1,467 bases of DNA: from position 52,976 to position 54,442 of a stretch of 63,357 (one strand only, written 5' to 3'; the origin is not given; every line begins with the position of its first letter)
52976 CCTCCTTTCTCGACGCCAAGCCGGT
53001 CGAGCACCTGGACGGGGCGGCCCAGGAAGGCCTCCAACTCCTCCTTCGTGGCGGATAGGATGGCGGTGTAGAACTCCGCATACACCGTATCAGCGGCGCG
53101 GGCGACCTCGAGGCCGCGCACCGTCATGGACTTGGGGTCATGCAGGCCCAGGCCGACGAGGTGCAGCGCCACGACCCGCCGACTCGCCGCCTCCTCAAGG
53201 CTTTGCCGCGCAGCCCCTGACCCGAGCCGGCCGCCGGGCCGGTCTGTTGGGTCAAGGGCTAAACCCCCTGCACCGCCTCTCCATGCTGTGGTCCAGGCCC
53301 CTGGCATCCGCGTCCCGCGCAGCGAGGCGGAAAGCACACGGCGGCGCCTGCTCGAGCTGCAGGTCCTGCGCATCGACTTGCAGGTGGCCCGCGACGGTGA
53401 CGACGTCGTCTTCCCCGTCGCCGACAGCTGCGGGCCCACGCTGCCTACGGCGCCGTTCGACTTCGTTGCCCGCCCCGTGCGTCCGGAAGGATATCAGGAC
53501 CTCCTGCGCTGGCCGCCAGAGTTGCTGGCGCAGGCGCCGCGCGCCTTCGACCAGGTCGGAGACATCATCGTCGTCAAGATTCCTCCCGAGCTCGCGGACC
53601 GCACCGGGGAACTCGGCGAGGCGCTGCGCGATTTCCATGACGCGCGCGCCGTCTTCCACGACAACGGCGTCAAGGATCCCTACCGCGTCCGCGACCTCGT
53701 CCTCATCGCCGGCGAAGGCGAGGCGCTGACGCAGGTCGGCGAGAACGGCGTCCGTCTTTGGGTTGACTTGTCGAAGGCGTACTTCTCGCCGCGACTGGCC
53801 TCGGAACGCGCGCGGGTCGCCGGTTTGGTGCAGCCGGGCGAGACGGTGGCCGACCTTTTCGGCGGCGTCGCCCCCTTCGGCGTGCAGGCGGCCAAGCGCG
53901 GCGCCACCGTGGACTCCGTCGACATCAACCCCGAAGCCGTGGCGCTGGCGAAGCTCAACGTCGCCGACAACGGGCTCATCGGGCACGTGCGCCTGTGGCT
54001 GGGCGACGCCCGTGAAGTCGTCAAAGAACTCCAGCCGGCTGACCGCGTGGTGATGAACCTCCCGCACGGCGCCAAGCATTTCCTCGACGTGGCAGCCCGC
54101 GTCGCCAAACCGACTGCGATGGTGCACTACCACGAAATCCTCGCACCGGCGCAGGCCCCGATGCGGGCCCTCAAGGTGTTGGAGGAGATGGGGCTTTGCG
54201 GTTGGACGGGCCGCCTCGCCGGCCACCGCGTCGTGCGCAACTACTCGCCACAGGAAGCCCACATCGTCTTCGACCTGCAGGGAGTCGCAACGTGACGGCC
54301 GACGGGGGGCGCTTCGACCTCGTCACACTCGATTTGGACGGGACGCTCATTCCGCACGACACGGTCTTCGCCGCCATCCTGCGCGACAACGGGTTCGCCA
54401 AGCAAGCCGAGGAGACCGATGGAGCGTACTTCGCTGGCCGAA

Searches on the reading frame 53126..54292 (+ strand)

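Call 67: search_protein_families(library=pfam, proteins=[window:53126-54292:+], max_evalue=0.0001)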
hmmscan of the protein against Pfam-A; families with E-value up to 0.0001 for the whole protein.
window:53126-54292:+ (389 aa): 5 families
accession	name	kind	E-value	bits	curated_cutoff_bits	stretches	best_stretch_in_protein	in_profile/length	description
PF02475.24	TRM5-TYW2_MTfase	-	1.1e-36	126.7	28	1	203-354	2-154/164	TRM5/TYW2 methyltransferase domain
PF25133.1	TYW2_N_2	-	4.9e-17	62.3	27.7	1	128-198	8-78/79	TYW2 N-terminal domain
PF18093.7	Trm5_N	-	9.7e-10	38.5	22.7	1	60-102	1-43/47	tRNA methyltransferase 5 N-terminal domain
PF05175.20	MTS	-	9e-06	25.9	23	1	238-318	32-112/170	Methyltransferase small domain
PF13649.12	Methyltransf_25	-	1e-05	26.6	27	1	242-329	2-95/97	Methyltransferase domain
